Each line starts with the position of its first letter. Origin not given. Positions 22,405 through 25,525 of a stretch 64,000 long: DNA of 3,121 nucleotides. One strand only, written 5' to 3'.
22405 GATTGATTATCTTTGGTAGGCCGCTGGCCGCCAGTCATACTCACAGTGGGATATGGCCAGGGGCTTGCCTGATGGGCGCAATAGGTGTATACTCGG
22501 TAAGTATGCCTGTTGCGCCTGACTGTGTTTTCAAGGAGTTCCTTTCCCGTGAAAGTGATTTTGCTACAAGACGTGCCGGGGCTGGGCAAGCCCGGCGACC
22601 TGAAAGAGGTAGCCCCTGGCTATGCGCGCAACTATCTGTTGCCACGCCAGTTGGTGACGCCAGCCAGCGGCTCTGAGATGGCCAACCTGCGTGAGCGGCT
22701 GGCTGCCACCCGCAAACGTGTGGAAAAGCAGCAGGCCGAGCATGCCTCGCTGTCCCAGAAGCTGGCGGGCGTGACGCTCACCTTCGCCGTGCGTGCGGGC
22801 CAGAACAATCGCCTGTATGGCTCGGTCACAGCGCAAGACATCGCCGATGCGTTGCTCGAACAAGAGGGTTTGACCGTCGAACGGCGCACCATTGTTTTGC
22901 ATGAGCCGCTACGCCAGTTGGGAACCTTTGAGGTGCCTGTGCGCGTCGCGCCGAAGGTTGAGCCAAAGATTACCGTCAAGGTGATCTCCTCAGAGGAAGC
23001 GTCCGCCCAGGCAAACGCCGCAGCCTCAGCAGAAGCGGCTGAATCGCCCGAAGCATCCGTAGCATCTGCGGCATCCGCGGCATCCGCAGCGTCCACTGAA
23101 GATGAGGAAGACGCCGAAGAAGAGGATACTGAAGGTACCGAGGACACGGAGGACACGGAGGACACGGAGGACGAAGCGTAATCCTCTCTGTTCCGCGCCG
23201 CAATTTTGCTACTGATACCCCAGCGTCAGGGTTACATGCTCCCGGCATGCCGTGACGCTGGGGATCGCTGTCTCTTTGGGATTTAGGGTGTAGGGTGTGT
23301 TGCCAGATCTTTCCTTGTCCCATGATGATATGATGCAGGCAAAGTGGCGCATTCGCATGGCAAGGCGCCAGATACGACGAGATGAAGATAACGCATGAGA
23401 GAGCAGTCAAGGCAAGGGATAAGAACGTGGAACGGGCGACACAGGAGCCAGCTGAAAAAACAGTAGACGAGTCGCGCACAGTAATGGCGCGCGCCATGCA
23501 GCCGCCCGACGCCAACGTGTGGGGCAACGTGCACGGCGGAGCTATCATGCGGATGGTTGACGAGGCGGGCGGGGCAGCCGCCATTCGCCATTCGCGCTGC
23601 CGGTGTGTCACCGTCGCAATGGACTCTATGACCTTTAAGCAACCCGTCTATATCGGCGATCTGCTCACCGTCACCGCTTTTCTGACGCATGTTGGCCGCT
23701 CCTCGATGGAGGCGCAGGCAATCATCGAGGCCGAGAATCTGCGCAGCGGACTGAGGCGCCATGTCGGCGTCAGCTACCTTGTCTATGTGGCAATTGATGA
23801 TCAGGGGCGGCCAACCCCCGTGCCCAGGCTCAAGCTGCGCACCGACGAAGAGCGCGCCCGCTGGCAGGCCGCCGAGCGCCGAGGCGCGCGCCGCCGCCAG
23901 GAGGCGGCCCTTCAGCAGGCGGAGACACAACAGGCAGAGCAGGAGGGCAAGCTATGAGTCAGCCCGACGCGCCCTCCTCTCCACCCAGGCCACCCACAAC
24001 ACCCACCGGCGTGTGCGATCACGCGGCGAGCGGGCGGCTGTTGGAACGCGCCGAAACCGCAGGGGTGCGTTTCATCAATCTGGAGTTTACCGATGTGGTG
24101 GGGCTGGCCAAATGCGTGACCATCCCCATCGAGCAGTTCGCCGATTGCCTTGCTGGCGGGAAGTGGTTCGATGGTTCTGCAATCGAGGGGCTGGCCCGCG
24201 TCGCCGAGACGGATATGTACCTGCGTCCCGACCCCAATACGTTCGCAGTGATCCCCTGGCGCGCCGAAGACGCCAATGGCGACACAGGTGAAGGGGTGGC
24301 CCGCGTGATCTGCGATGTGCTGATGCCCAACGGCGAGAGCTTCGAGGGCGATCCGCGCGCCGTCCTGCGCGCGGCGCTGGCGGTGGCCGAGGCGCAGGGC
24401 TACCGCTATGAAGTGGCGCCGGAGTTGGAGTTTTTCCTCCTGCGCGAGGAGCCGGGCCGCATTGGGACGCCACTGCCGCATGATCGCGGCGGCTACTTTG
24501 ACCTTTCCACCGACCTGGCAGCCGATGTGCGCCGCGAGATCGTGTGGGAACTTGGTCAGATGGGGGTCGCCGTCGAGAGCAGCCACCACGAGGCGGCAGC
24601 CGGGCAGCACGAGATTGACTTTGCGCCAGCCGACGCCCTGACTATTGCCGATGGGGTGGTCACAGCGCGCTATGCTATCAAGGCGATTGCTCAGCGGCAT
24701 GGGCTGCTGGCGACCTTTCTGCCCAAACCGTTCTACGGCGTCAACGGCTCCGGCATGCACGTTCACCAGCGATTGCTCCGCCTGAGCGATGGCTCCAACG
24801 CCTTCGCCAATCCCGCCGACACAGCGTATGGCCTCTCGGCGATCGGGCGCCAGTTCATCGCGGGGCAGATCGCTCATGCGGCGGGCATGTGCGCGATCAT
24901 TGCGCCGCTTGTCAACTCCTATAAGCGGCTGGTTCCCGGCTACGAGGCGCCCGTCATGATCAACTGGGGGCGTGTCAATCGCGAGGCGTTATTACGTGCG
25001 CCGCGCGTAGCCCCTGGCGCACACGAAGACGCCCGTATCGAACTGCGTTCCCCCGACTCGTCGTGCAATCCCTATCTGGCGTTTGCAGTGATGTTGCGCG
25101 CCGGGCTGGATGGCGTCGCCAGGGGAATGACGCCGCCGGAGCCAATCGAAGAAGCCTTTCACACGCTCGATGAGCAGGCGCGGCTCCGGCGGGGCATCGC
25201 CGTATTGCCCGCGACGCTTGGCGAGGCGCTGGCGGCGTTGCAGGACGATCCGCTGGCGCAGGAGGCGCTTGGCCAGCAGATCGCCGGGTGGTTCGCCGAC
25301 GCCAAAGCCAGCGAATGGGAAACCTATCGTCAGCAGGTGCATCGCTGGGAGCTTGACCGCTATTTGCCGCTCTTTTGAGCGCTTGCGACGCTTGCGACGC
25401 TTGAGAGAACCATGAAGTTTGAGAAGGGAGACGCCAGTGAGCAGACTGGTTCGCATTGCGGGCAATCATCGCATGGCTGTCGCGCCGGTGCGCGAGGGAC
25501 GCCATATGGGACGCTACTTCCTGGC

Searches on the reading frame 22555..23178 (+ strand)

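Call 65: search_protein_families(library=pfam, proteins=[window:22555-23178:+], max_evalue=10)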
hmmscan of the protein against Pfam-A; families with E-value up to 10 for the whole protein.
window:22555-23178:+ (208 aa): 4 families
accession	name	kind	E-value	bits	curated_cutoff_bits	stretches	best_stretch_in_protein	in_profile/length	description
PF03948.19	Ribosomal_L9_C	-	1.3e-24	86.8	23.2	1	62-144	2-85/86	Ribosomal protein L9, C-terminal domain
PF01281.25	Ribosomal_L9_N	-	1.1e-17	63.8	20.7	1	2-44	4-46/47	Ribosomal protein L9, N-terminal domain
PF09184.16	PPP4R2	-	0.058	13.4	27.4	1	145-207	209-271/282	PPP4R2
PF16136.10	NLS_NINJA_AFP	-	0.27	11.4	23.7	1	41-59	20-37/37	Putative nuclear localisation signal in Ninja/AFP proteins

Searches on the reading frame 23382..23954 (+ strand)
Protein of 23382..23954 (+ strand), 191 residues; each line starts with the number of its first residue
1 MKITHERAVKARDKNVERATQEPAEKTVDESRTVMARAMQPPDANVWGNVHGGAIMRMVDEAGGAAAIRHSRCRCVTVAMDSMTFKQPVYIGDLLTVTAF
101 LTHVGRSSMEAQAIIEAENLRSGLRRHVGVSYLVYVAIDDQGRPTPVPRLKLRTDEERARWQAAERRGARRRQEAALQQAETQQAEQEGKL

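Call 65: search_protein_families(library=pfam, proteins=[window:23382-23954:+], max_evalue=10)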
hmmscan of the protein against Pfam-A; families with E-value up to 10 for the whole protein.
window:23382-23954:+ (191 aa): 3 families
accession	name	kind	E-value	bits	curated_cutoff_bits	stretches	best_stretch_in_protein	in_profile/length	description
PF03061.28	4HBT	-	1.5e-19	70.5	20.6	1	48-120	2-75/79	Thioesterase superfamily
PF13279.12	4HBT_2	-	0.0033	18.3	25.5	1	54-148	24-115/122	Thioesterase-like superfamily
PF02064.20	MAS20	-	0.48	10.9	27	1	129-185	8-63/132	MAS20 protein import receptor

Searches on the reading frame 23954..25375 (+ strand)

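Call 65: search_protein_families(library=pfam, proteins=[window:23954-25375:+], max_evalue=10)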
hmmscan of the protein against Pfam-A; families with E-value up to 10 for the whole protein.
window:23954-25375:+ (474 aa): 3 families
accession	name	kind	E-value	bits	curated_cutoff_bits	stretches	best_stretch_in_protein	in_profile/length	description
PF00120.29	Gln-synt_C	-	2.8e-114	382.2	24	1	132-470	2-344/344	Glutamine synthetase, catalytic domain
PF03951.24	Gln-synt_N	-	3.2e-24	84.8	33.4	1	38-125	2-82/82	Glutamine synthetase, beta-Grasp domain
PF16952.10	Gln-synt_N_2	-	0.043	14.1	35.7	1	27-104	4-90/112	Glutamine synthetase N-terminal domain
